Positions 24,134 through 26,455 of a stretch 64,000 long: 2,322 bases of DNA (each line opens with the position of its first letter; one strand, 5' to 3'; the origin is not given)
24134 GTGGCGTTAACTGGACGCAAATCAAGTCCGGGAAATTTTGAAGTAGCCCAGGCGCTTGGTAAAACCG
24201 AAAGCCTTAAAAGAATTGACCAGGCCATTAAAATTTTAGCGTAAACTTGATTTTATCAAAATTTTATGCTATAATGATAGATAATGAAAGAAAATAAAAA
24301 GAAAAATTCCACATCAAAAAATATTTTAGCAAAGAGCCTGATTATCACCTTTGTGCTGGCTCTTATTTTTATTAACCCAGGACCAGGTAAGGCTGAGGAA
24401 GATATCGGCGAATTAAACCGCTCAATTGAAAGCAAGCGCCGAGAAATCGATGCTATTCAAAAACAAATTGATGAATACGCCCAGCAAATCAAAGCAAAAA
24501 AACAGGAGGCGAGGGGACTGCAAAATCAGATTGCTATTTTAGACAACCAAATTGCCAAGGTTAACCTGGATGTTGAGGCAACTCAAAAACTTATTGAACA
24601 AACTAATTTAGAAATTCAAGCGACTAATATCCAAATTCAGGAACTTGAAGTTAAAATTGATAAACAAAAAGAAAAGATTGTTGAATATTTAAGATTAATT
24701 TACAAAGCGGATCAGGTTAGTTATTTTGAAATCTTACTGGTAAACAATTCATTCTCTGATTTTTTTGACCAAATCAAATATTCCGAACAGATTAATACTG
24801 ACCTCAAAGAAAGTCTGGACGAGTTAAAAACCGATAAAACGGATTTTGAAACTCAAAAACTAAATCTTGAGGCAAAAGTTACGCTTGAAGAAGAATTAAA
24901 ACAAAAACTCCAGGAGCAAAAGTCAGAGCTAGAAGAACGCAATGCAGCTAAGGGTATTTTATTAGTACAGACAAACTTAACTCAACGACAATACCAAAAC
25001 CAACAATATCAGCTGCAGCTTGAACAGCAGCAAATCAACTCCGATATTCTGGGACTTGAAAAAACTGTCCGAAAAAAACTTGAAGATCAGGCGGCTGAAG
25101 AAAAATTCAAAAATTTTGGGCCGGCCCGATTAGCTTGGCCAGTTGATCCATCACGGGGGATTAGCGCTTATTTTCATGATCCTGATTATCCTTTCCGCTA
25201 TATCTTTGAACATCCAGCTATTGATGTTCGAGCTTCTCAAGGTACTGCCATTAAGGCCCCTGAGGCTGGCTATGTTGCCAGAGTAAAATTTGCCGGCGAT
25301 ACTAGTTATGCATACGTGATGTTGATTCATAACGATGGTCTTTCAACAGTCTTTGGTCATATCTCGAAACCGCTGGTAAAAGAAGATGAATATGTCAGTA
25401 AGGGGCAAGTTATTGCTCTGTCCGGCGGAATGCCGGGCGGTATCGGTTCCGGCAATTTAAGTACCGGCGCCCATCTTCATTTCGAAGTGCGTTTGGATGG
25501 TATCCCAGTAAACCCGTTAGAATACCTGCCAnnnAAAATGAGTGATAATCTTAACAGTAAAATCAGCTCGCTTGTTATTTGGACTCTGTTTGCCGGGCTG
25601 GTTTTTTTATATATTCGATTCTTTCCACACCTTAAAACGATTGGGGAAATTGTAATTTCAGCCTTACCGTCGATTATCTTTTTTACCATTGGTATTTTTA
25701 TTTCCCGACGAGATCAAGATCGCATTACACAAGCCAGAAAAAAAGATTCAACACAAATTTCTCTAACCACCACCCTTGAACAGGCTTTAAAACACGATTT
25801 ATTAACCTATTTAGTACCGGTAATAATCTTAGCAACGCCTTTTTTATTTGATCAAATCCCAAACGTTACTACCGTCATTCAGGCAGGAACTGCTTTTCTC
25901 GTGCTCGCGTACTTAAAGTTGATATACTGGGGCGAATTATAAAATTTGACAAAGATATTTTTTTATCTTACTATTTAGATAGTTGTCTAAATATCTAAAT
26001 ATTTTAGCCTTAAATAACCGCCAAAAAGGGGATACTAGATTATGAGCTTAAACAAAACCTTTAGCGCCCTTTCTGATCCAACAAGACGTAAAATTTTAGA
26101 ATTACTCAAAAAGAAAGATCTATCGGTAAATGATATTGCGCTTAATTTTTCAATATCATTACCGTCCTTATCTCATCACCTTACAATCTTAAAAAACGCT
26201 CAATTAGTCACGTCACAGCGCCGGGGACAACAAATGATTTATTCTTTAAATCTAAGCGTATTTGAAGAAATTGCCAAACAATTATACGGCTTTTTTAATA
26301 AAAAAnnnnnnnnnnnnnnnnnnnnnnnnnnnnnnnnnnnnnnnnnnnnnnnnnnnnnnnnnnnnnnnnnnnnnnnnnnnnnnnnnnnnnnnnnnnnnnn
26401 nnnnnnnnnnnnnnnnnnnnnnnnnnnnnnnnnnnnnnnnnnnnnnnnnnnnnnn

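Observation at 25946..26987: sdpR/sdpI-like autorepressor-immunity pair with a promoter-overlapping palindromic operator, and no cognate toxin gene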

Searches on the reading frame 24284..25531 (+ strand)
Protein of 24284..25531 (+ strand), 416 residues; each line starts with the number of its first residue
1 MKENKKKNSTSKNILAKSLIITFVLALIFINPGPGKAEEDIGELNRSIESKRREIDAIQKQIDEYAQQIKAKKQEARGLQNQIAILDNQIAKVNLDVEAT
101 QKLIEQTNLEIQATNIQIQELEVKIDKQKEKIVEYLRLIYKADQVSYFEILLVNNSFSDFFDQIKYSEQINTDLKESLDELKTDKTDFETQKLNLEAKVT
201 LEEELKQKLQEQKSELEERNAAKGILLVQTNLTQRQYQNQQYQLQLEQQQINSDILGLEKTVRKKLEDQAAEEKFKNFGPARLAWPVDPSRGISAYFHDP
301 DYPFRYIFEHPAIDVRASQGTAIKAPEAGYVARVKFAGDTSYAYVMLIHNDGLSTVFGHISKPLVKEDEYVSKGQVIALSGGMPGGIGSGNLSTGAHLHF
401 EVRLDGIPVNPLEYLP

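Call 50: search_protein_families(library=padloc, proteins=[window:24284-25531:+], max_evalue=0.01)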
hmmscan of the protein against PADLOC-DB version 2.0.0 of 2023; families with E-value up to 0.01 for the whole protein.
window:24284-25531:+ (416 aa): 2 families
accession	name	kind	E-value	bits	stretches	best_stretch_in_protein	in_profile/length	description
PDLC00582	JetC3|JetC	-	0.0023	13.8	1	37-267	789-1013/1472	DUF3584 domain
PDLC00519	JetC1|JetC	-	0.0074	12.5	1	48-272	272-474/1097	DUF3584 domain; MukB-like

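Call 54: search_protein_families(library=pfam, proteins=[window:24284-25531:+], max_evalue=0.00001)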
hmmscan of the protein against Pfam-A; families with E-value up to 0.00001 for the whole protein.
window:24284-25531:+ (416 aa): 2 families
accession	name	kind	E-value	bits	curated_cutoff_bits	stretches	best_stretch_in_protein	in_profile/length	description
PF01551.29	Peptidase_M23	-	1.2e-20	74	28.7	1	310-411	3-96/96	Peptidase family M23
PF24568.1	CC_PcsB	-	1.6e-07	31.5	27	1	118-190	1-74/75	Peptidoglycan hydrolase PcsB, coiled-coil domain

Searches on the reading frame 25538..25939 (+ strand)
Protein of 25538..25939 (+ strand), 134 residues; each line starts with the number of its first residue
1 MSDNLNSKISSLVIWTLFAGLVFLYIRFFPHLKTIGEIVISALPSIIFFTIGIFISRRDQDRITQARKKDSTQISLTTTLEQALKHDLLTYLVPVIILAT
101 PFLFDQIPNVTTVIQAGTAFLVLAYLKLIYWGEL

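Call 6: search_protein_families(library=pfam, proteins=[window:25538-25939:+], max_evalue=0.01)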
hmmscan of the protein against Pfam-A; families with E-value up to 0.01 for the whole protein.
window:25538-25939:+ (134 aa): 1 family
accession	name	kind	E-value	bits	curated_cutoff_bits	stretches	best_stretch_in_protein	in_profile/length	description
PF04246.17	RseC_MucC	-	0.0048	17.3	24.4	0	74-126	54-109/130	Positive regulator of sigma(E), RseC/MucC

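Call 7: search_protein_families(library=ncbifam, proteins=[window:25538-25939:+], max_evalue=0.01)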
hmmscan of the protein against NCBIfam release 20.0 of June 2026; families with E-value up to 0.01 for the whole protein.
window:25538-25939:+ (134 aa): 0 families

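Call 50: search_protein_families(library=padloc, proteins=[window:25538-25939:+], max_evalue=0.01)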
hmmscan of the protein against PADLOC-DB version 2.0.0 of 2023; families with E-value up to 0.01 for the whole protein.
window:25538-25939:+ (134 aa): 0 families

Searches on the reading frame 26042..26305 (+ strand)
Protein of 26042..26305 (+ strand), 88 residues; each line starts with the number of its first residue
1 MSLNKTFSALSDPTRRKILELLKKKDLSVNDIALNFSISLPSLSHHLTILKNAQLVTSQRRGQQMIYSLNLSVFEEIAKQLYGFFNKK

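Call 6: search_protein_families(library=pfam, proteins=[window:26042-26305:+], max_evalue=0.01)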
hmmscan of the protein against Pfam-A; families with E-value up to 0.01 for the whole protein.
window:26042-26305:+ (88 aa): 6 families
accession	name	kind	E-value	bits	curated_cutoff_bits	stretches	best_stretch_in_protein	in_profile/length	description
PF01022.26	HTH_5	-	5.6e-13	49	22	1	12-58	1-47/47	Bacterial regulatory protein, arsR family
PF12840.13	HTH_20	-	5.6e-09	36.3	27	1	10-58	1-50/51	Helix-turn-helix domain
PF13412.12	HTH_24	-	8.6e-05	22.5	21.9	1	12-56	2-47/48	Winged helix-turn-helix DNA-binding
PF21476.4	PF0610-like_N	-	0.00026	21.6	33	1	14-41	2-29/50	PF0610-like, N-terminal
PF02082.26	Rrf2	-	0.0015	19.1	30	1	24-64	21-60/132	Iron-dependent Transcriptional regulator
PF24035.1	DUF7344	-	0.0066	17.2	27.8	0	7-33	1-27/76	Domain of unknown function (DUF7344)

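Call 7: search_protein_families(library=ncbifam, proteins=[window:26042-26305:+], max_evalue=0.01)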
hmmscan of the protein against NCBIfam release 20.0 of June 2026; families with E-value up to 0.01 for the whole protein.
window:26042-26305:+ (88 aa): 13 families
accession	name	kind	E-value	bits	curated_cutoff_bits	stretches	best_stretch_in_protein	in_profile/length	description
NF033789.1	repress_SdpR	subfamily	5e-32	109.6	100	1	6-82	1-77/79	autorepressor SdpR family transcription factor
NF033788.1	HTH_metalloreg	subfamily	2.6e-25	88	55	1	4-77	2-76/77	metalloregulator ArsR/SmtB family transcription factor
NF040642.1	sulf_sens_BigR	equivalog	7.8e-11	41.9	155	1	7-86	14-93/95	sulfite-sensing transcriptional repressor BigR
NF041413.1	ArsR_Rv2640c_fam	equivalog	7.3e-10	39.3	155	1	7-74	36-106/118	Rv2640c family ArsR-like transcriptional regulator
NF045707.1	Dbac_1936_reg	equivalog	8.2e-10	38.6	115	1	8-80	12-84/99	ArsR/SmtB-type metalloregulator TsoR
NF007528.0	PRK10141.1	subfamily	7.1e-09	35.5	97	1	5-70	8-74/117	metalloregulator ArsR/SmtB family transcription factor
NF047906.1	CdPbTransRegCmtR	equivalog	1.5e-08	34.5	150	1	3-71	11-79/104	Cd(II)/Pb(II)-sensing metalloregulatory transcriptional regulator CmtR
NF053755.1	MsvR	equivalog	3e-07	30.4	220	1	4-61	4-61/236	transcriptional factor MsvR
TIGR01884.1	cas_HTH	subfamily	1.2e-05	24.8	60.2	1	11-65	140-196/202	CRISPR-associated CARF protein Csa3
NF052532.1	TransRegPagRBaca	equivalog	7.8e-05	22.7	170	1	9-81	23-95/99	transcriptional repressor PagR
NF053602.1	Phr_regulator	exception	0.0002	21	320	1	4-58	3-57/191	heat shock transcription regulator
TIGR02944.1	suf_reg_Xantho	equivalog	0.0024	18.3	110.65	0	23-69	22-67/130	SUF system Fe-S cluster assembly regulator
TIGR02702.1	SufR_cyano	equivalog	0.0026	17.5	178.8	1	14-63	2-52/208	iron-sulfur cluster biosynthesis transcriptional regulator SufR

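Call 34: search_solved_structures(query=window:26042-26305:+, max_evalue=0.001, show_alignments=2)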
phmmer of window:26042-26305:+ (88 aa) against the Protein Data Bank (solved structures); distinct sequences matched with E-value up to 0.001: 28.
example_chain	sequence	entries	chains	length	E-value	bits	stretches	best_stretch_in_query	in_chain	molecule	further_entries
7p6f_AAA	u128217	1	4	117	1.9e-13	53.3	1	6-69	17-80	Transcriptional regulator SrnR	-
4ggg_A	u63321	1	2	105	4.1e-11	45.9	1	4-71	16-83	Repressor protein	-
1r1u_A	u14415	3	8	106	6.1e-11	45.4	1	4-71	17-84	repressor protein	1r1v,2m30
2kjb_A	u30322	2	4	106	6.1e-11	45.4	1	4-71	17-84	CzrA protein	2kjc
6cdb_A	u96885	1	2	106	8.8e-11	44.9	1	4-71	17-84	ArsR family transcriptional regulator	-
6cda_A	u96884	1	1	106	3.1e-10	43.1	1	4-71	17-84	ArsR family transcriptional regulator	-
1r22_A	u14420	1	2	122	3.6e-10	42.9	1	2-70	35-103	Transcriptional repressor smtB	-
1r1t_A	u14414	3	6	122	2.2e-09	40.4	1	2-70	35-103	Transcriptional repressor smtB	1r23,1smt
9t6t_A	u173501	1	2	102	4.1e-09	39.6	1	3-81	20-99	Lmo1102 protein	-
9t6r_A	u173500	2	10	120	5.6e-09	39.1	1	3-81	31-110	Lmo1102 protein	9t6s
3f6v_A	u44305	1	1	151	6.2e-08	35.8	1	9-71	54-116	Possible transcriptional regulator, ArsR family protein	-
7r22_A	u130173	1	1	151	8.7e-08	35.3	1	6-76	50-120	ArsR family transcriptional regulator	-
2lkp_A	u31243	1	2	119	2e-07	34.2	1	5-70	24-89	HTH-type transcriptional regulator NmtR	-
3f6o_A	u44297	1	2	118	2e-07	34.2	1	3-70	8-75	Probable transcriptional regulator, ArsR family protein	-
6jmi_A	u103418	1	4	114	2.1e-07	34.1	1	6-72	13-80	Uncharacterized HTH-type transcriptional regulator Rv0081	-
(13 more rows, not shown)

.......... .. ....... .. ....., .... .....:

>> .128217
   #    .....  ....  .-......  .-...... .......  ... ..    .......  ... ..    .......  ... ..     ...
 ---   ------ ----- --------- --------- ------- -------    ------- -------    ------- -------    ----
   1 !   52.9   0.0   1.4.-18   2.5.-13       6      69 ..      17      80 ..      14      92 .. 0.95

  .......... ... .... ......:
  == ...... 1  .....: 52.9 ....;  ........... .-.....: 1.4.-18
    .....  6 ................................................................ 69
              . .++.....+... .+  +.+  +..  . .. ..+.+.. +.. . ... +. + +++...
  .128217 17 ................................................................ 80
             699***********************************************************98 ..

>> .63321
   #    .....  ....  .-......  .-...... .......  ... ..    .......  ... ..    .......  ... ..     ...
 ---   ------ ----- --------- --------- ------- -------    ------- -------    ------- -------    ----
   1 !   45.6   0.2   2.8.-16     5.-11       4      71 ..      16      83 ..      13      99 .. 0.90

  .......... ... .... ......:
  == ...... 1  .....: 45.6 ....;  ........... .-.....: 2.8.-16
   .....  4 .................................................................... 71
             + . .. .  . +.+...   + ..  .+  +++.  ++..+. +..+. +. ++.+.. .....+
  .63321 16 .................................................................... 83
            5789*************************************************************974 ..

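Call 50: search_protein_families(library=padloc, proteins=[window:26042-26305:+], max_evalue=0.01)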
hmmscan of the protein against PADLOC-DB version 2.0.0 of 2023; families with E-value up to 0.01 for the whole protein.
window:26042-26305:+ (88 aa): 15 families
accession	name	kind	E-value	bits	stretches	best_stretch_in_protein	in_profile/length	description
PDLC01720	Csa3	-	1.8e-17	61.9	1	4-79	16-100/118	Csa3_1_CAS-I-II-III-IV-V-VI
PDLC01438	Csa3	-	3.6e-13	48.2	1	3-79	138-211/305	"CAS-I,CAS-II,CAS-III,CAS-IV,CAS-V,CAS-VI; associated_signaling"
PDLC01434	CasR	-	1.3e-07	29.6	1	13-65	128-180/191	"CAS-I,CAS-II,CAS-III,CAS-IV,CAS-V,CAS-VI; associated_signaling"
PDLC04368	PDC-M05A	-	7.7e-07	27.1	1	3-78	3-83/201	-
PDLC01268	CasR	-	1.9e-06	26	1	9-67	121-174/179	"CAS-I,CAS-II,CAS-III,CAS-IV,CAS-V,CAS-VI; associated_signaling"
PDLC01867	CARF3--CARF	-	1.7e-05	22.8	1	15-69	145-199/200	-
PDLC01848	CARF3--CARF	-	7.3e-05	20.5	1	8-60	132-183/197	-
PDLC01875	CARF3--CARF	-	0.00023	19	1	9-70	143-204/219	-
PDLC01849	CARF3--CARF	-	0.00029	18.6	1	13-59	138-184/197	-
PDLC01863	CARF3--CARF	-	0.0013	16.5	1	12-59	119-165/182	-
PDLC01860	CARF3--CARF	-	0.0019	16.3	1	14-71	145-202/210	-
PDLC01879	CARF3--CARF_TM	-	0.0023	15.6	1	12-69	155-209/222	-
PDLC01870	CARF3--CARF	-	0.0029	15.4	1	15-63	138-188/228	-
PDLC01852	CARF3--CARF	-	0.0032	15.4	1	8-64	139-195/208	-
PDLC01862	CARF3--CARF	-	0.0035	14.8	0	42-69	192-219/233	-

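Call 58: list_cluster_members(proteins=[window:26042-26305:+, window:26325-26984:+])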
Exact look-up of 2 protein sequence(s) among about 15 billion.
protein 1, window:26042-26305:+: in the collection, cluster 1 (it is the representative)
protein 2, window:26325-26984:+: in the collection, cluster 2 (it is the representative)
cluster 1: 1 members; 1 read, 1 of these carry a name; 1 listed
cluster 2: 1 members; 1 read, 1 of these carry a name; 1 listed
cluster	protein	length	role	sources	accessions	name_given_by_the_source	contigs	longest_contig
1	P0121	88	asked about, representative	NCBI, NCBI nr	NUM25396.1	MAG: winged helix-turn-helix transcriptional regulator [Candidatus Buchananbacteria ... | winged helix-turn-helix transcriptional regulator [Candidatus Buchananbacteria bacterium]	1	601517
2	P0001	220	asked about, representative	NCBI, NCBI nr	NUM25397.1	MAG: SdpI family protein [Candidatus Buchananbacteria bacterium] | SdpI family protein [Candidatus Buchananbacteria bacterium]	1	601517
